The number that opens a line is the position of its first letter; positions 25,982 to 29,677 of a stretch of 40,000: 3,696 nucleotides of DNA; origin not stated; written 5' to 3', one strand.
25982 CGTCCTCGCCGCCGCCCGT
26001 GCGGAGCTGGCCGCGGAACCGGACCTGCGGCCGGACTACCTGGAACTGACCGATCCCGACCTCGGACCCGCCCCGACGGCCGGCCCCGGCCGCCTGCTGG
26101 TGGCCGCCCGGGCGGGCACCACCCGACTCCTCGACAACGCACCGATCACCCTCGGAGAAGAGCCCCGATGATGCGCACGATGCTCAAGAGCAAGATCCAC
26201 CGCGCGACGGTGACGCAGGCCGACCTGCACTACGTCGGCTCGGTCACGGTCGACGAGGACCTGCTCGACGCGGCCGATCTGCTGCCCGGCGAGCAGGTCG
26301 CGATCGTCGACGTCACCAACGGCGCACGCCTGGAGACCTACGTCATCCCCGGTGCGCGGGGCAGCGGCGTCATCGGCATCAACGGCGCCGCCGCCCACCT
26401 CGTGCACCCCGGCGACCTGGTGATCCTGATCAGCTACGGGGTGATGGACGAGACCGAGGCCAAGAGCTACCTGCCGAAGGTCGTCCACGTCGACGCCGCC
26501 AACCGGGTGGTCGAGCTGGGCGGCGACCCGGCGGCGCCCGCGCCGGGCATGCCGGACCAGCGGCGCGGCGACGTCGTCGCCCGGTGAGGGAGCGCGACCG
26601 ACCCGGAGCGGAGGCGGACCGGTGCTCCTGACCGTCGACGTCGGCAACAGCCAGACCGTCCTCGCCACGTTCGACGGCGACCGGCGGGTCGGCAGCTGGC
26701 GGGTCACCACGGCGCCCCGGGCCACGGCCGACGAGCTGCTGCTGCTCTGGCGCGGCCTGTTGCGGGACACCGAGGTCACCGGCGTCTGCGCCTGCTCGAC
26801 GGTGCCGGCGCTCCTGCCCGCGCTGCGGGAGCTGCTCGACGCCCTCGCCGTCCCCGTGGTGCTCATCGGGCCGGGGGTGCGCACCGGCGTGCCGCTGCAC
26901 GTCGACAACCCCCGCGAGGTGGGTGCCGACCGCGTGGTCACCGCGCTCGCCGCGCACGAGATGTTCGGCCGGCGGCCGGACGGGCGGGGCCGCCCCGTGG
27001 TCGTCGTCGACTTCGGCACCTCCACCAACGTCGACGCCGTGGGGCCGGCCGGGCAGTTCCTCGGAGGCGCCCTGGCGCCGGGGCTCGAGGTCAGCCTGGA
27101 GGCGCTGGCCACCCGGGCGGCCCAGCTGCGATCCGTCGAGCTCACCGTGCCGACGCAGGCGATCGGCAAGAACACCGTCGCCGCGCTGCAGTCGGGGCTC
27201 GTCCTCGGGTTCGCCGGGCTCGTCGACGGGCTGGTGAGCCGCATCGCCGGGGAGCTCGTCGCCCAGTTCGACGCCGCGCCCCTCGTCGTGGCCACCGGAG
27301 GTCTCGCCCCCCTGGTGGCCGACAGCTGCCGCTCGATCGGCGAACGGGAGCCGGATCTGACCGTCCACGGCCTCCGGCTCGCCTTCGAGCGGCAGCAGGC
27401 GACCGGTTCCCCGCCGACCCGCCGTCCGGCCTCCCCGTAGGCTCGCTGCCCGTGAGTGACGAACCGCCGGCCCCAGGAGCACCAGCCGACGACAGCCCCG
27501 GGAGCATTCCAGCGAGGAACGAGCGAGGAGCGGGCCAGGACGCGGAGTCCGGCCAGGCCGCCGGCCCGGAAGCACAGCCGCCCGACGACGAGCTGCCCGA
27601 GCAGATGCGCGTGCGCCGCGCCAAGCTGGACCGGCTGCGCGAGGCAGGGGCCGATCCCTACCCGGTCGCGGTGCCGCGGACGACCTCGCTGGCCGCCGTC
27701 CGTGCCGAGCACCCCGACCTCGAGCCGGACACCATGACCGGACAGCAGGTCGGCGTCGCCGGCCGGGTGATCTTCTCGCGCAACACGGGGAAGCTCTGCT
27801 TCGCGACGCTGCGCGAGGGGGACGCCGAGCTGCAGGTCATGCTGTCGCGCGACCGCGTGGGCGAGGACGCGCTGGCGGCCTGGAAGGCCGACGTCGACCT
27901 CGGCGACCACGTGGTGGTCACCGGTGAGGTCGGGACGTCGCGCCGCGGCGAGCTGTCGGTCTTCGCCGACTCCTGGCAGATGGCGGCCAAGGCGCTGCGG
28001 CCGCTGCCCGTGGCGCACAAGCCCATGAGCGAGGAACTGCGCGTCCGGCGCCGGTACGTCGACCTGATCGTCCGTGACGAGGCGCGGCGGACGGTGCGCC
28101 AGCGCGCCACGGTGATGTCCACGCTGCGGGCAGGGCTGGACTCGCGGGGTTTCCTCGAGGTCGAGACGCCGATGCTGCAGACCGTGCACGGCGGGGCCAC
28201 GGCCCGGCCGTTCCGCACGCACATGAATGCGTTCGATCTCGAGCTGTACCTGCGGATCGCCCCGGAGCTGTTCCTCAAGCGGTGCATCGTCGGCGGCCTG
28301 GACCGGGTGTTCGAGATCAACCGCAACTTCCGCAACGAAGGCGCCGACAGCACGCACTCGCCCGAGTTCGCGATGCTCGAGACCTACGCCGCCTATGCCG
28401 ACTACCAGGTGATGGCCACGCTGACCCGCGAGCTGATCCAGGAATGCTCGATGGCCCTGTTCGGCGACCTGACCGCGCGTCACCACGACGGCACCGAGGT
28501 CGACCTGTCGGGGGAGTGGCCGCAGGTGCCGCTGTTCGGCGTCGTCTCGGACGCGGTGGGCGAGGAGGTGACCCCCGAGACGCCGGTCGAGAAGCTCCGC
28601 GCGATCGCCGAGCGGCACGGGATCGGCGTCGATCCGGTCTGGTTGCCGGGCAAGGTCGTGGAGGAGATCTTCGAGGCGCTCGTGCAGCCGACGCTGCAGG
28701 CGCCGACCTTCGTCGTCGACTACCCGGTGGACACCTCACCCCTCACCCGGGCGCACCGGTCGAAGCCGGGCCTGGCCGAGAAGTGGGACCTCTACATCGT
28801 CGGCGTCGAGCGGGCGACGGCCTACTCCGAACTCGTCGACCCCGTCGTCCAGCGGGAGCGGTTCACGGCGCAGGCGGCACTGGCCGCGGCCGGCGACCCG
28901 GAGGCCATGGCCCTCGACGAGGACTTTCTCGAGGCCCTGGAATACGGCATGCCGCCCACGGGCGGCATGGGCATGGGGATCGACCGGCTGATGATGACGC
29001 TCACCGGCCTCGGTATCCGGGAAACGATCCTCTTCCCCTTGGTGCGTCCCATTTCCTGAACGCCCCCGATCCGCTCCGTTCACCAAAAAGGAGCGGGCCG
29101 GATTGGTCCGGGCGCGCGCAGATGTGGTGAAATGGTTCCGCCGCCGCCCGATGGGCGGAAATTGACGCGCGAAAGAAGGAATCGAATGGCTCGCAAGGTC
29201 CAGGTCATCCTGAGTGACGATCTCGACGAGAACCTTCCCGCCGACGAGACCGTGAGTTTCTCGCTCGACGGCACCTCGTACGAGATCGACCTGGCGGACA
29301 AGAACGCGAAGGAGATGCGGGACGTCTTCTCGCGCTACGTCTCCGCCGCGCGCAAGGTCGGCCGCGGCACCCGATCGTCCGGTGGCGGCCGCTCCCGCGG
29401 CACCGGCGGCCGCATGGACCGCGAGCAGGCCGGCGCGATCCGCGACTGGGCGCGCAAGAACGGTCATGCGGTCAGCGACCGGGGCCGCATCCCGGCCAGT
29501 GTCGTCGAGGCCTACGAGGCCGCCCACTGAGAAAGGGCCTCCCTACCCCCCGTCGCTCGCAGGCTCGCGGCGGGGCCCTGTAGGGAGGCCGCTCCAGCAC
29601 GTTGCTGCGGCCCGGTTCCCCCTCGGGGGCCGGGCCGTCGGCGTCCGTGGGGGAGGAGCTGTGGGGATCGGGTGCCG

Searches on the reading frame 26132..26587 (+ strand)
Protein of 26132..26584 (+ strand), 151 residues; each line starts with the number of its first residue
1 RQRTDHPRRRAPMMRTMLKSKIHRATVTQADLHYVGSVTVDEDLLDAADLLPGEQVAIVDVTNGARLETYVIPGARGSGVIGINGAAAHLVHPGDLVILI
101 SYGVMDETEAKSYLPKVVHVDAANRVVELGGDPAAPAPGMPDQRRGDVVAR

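Call 15: find_encoding_contigs(protein=window:26168-26587:+, flank=10000, max_places=6)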
Protein window:26168-26587:+ (139 aa): no gene with exactly this product is on record in the collection.

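Call 58: search_protein_families(library=pfam, proteins=[window:26132-26584:+], max_evalue=0.00001)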
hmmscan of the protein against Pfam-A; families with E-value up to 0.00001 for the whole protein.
window:26132-26584:+ (151 aa): 1 family
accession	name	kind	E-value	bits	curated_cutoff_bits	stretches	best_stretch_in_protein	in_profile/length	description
PF02261.22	Asp_decarbox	-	2e-51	173.1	25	1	13-126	1-114/115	Aspartate decarboxylase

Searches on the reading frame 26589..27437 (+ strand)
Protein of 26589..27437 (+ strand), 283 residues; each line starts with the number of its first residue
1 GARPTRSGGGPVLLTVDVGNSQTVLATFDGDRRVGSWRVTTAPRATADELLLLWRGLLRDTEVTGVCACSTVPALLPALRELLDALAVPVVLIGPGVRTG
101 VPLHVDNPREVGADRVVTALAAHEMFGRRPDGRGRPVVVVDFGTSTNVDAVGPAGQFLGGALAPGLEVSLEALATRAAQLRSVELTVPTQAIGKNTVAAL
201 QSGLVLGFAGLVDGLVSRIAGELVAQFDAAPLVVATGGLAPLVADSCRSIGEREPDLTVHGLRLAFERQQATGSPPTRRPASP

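Call 58: search_protein_families(library=pfam, proteins=[window:26589-27437:+], max_evalue=0.00001)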
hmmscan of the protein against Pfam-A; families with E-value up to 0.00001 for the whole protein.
window:26589-27437:+ (283 aa): 1 family
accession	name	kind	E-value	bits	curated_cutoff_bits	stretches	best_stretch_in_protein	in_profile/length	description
PF03309.20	Pan_kinase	-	2.1e-59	201.3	24.7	1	13-218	1-205/205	Type III pantothenate kinase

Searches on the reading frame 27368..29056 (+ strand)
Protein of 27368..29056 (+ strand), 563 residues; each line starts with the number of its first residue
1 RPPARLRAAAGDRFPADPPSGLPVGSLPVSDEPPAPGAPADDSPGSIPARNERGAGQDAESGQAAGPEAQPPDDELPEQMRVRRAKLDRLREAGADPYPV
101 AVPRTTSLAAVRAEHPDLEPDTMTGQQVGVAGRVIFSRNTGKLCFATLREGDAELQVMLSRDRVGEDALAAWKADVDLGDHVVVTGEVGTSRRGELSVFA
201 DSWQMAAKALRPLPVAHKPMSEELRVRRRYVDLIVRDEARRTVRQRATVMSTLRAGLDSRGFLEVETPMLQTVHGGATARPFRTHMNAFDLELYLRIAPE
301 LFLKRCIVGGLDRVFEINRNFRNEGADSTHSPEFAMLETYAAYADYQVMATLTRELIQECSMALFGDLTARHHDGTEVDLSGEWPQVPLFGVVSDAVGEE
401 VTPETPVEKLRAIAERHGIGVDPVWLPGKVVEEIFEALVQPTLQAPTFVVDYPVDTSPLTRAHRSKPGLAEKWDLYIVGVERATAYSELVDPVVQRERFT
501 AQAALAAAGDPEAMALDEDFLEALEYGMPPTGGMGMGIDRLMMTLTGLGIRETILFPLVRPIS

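Call 17: find_homologous_proteins(query=window:27452-29056:+, max_evalue=1e-50)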
Query window:27452-29056:+ (535 aa): 8000 proteins with E <= 1e-50 among 8000 candidates; the best 120 are listed.
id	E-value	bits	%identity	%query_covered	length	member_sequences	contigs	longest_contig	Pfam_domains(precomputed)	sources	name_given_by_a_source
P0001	0.0e+0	1079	100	90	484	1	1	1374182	PF01336.32,PF00152.26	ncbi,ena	-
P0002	0.0e+0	1040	92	93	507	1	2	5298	PF01336.32,PF00152.26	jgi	jgi:lysyl-tRNA synthetase class 2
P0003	0.0e+0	1039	93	93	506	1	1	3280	PF01336.32,PF00152.26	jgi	jgi:lysyl-tRNA synthetase, class II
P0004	0.0e+0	1028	91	92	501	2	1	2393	PF01336.32,PF00152.26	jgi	jgi:lysyl-tRNA synthetase, class II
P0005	0.0e+0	1026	94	90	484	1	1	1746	PF01336.32,PF00152.26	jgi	jgi:lysyl-tRNA synthetase class 2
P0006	0.0e+0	1024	86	100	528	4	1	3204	PF01336.32,PF00152.26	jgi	jgi:lysyl-tRNA synthetase class 2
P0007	0.0e+0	1020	92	92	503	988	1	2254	PF01336.32,PF00152.26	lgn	-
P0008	0.0e+0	1018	91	91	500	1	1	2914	PF01336.32,PF00152.26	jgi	jgi:lysyl-tRNA synthetase class 2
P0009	0.0e+0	1017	88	94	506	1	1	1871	PF01336.32,PF00152.26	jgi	-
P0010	0.0e+0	1015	91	91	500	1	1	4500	PF01336.32,PF00152.26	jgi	jgi:lysyl-tRNA synthetase class 2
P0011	0.0e+0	1014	92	91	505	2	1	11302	PF01336.32,PF00152.26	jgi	jgi:lysyl-tRNA synthetase, class II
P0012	0.0e+0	1012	90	93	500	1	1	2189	PF01336.32,PF00152.26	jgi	jgi:lysyl-tRNA synthetase class 2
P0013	0.0e+0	1012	90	93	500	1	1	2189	PF01336.32,PF00152.26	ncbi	-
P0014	0.0e+0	1011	90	93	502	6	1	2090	PF01336.32,PF00152.26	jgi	jgi:lysyl-tRNA synthetase, class II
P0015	0.0e+0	1010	91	92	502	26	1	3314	PF01336.32,PF00152.26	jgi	jgi:lysyl-tRNA synthetase class 2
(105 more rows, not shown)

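Call 18: find_encoding_contigs(protein=P0001, flank=10000, max_places=4)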
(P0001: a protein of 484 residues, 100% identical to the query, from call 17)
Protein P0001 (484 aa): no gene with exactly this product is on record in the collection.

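Call 19: list_cluster_members(proteins=[P0001])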
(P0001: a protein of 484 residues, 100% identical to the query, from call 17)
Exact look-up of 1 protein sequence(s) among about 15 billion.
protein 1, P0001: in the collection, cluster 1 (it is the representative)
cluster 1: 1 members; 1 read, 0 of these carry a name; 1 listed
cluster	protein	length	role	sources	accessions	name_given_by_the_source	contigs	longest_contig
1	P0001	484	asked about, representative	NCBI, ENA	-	-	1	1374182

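Call 33: find_encoding_contigs(protein=P0011, flank=10000, max_places=3)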
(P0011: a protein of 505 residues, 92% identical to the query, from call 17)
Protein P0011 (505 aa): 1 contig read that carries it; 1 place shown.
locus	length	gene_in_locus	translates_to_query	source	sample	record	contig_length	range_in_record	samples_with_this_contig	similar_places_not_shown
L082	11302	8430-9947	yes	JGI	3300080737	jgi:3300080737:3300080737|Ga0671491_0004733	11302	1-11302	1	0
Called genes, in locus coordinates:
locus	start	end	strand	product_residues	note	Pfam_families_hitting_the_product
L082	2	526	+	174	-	?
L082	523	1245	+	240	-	PF00528:BPD_transp_1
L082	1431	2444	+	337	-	PF04069:OpuAC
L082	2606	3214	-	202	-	PF07920:DUF1684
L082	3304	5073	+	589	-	PF20570:DUF6779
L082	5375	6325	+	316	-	PF02826:2-Hacid_dh_C (faint), PF10727:Rossmann-like, PF03807:F420_oxidored, PF10728:DUF2520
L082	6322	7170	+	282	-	PF02569:Pantoate_ligase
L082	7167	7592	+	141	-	PF02261:Asp_decarbox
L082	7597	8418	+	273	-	PF03309:Pan_kinase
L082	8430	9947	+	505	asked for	PF01336:tRNA_anti-codon, PF00152:tRNA-synt_2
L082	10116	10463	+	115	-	PF11774:Lsr2, PF23359:Lsr2_DNA-bd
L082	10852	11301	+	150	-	?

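Call 58: search_protein_families(library=pfam, proteins=[window:27368-29056:+], max_evalue=0.00001)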
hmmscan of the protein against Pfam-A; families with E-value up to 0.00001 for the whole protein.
window:27368-29056:+ (563 aa): 2 families
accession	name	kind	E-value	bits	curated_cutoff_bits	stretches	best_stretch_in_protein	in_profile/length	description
PF00152.25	tRNA-synt_2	-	1.4e-78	264.5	25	1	221-558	1-306/308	tRNA synthetases class II (D, K and N)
PF01336.31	tRNA_anti-codon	-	3.9e-13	49.6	27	1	130-204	3-73/75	OB-fold nucleic acid binding domain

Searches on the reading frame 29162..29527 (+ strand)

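Call 58: search_protein_families(library=pfam, proteins=[window:29162-29527:+], max_evalue=0.00001)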
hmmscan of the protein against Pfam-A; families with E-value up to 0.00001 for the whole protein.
window:29162-29527:+ (122 aa): 2 families
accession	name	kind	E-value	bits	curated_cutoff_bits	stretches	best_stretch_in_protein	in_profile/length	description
PF11774.14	Lsr2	-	1.4e-25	89.1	29.6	1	9-67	1-58/58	Lsr2 dimerization domain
PF23359.1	Lsr2_DNA-bd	-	3.6e-19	68.2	26.9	1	86-121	2-37/37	Lsr2 DNA-binding domain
